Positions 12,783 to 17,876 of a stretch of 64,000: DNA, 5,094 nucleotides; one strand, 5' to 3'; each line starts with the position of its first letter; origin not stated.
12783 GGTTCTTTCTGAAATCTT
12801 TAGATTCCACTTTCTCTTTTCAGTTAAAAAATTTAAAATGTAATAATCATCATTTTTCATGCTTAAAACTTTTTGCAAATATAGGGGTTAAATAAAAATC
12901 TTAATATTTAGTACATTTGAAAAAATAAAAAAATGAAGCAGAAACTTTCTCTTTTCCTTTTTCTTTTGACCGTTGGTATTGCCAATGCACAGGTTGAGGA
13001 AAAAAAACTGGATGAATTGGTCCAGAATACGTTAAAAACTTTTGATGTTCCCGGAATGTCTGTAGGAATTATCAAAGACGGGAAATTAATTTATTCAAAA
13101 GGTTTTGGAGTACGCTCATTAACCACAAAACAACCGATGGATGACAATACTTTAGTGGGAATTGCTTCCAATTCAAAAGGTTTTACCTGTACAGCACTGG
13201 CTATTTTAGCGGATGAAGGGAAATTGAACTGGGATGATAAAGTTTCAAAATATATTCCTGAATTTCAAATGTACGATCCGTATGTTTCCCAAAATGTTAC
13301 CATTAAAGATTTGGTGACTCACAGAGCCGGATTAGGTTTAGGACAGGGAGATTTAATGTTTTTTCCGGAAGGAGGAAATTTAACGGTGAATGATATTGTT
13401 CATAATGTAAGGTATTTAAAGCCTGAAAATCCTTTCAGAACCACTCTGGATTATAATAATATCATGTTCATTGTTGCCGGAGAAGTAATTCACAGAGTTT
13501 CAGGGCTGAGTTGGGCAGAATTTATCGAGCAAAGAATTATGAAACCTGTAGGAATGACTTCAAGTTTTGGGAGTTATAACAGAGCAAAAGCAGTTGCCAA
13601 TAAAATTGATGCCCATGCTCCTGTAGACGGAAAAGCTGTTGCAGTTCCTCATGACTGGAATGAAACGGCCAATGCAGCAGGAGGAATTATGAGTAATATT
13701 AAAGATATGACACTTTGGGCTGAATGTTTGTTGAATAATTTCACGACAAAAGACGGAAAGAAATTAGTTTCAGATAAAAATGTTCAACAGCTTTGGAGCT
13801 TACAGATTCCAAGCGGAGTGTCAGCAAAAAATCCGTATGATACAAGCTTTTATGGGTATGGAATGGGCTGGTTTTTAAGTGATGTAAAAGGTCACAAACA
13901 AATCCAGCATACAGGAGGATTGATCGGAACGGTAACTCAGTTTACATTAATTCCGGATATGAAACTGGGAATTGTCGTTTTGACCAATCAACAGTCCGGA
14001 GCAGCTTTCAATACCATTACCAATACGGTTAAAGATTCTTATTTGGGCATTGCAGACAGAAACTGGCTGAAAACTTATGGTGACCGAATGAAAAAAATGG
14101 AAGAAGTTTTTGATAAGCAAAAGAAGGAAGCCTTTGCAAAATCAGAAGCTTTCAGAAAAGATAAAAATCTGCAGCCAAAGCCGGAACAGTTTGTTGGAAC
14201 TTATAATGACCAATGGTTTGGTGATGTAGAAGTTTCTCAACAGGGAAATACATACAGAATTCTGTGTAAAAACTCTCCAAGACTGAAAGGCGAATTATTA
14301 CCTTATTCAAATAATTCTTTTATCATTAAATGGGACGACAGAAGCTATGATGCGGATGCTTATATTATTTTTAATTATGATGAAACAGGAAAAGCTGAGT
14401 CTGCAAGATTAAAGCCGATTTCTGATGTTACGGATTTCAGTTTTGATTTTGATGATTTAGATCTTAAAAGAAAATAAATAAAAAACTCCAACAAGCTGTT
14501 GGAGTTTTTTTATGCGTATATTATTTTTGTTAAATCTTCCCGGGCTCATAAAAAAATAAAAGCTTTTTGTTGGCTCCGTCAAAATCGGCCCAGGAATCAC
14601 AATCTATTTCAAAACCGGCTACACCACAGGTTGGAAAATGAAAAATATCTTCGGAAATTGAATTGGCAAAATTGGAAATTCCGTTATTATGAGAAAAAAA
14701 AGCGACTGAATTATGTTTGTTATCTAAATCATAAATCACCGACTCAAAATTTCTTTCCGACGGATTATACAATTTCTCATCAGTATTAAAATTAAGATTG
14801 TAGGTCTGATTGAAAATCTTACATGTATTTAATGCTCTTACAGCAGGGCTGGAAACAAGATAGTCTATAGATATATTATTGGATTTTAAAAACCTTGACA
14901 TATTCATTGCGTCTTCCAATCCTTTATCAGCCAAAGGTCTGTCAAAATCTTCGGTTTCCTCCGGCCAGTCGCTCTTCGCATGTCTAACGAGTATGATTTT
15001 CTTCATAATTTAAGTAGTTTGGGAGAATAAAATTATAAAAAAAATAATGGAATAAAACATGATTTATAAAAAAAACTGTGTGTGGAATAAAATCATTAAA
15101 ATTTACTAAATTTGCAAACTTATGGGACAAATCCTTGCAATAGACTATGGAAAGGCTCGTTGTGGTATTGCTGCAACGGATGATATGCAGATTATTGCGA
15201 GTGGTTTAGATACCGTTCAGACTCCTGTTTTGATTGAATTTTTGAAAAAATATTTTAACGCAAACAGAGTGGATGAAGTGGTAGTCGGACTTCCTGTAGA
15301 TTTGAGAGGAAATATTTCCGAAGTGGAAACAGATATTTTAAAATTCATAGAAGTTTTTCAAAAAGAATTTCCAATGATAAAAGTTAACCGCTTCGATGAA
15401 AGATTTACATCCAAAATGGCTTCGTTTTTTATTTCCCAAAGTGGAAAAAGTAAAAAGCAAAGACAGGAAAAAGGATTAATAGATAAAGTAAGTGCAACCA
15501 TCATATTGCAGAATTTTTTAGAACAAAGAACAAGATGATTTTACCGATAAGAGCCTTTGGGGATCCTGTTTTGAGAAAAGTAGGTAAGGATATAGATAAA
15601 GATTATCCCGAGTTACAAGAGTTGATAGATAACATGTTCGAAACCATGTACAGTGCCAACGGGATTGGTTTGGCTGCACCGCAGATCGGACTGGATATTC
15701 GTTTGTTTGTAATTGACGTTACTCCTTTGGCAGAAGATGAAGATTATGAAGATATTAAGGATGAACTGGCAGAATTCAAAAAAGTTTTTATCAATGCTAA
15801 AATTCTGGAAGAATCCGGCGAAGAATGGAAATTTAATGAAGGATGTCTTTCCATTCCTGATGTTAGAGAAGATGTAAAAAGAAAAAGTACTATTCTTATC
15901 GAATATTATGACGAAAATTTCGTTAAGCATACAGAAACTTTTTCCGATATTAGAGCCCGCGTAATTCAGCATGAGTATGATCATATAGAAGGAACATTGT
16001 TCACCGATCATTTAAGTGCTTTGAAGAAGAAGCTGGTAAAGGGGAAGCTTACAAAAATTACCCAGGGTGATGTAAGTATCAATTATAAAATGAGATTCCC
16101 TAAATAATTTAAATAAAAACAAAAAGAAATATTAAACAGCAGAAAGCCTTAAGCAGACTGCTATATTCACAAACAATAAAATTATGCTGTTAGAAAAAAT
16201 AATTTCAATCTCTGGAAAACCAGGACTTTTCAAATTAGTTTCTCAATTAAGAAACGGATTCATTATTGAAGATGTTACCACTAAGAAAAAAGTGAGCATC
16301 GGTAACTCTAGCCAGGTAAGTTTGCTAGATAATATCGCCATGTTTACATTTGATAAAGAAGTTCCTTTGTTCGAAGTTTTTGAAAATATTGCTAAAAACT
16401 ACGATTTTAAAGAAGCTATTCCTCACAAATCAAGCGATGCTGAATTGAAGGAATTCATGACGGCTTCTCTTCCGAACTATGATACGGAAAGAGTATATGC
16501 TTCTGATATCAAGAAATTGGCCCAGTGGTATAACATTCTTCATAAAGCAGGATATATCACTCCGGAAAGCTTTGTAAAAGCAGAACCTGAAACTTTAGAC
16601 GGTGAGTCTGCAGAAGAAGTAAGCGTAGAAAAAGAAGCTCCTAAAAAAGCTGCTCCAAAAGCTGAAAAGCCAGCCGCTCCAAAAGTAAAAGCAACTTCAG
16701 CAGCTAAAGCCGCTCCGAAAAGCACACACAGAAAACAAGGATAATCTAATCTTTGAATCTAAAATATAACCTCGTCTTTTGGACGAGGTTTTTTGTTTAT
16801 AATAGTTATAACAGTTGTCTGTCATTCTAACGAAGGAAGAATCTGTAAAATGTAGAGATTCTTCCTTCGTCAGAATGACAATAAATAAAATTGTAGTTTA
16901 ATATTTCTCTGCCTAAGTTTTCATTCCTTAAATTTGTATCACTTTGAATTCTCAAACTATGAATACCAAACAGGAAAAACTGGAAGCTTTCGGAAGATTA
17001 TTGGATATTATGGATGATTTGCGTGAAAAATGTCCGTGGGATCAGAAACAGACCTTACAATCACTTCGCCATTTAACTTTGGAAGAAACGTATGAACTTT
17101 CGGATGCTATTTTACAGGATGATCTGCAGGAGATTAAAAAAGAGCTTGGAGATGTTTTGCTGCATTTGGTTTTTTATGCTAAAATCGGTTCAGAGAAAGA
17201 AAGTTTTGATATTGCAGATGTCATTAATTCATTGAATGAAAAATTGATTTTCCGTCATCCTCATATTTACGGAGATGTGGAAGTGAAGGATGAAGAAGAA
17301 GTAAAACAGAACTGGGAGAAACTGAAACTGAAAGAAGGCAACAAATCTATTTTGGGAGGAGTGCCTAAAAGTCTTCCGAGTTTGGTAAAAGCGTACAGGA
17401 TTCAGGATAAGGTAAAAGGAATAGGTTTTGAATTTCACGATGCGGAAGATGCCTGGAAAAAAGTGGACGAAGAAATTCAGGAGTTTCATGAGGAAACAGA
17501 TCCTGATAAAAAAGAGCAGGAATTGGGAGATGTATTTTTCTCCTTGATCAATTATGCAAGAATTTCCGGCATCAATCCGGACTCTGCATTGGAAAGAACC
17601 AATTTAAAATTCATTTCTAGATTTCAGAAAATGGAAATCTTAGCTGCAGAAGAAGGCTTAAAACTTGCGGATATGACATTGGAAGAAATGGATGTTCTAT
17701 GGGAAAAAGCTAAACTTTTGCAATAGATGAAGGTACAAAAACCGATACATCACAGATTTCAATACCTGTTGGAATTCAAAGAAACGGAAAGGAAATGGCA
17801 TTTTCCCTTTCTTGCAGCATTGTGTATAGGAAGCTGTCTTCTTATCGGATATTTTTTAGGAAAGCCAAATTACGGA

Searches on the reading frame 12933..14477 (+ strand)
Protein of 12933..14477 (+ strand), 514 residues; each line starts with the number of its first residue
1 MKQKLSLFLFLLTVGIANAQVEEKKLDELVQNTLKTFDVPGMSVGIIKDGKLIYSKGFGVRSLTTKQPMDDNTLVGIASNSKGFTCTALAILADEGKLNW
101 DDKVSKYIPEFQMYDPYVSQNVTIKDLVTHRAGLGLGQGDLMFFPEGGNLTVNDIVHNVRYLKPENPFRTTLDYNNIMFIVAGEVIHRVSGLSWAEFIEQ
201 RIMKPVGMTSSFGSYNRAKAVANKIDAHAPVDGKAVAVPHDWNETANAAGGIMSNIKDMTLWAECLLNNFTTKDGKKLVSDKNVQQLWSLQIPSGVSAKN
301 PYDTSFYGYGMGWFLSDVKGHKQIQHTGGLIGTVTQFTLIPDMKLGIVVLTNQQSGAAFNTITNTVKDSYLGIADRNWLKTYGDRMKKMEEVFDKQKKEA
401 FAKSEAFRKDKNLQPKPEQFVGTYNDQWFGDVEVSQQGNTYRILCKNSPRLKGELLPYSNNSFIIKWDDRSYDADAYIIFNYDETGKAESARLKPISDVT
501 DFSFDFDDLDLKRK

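Call 74: search_protein_families(library=pfam, proteins=[window:12933-14477:+], max_evalue=0.00001)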
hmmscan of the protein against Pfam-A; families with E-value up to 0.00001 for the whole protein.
window:12933-14477:+ (514 aa): 2 families
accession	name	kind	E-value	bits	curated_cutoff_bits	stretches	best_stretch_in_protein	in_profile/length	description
PF00144.29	Beta-lactamase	-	6.3e-66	223.2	27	1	26-364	1-321/329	Beta-lactamase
PF11954.13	DUF3471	-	9.6e-16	58.5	29.3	1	418-513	13-103/103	Domain of unknown function (DUF3471)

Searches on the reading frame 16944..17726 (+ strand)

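Call 75: search_protein_families(library=pfam, proteins=[window:16944-17726:+], max_evalue=0.00001)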
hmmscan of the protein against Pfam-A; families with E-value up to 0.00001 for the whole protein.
window:16944-17726:+ (260 aa): 2 families
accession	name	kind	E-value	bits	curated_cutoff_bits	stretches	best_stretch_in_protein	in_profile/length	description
PF03819.22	MazG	-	2.8e-33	114.4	22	1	36-108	1-73/74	MazG nucleotide pyrophosphohydrolase domain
PF01503.22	PRA-PH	-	2.3e-07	31.6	21.3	0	31-76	19-65/86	Phosphoribosyl-ATP pyrophosphohydrolase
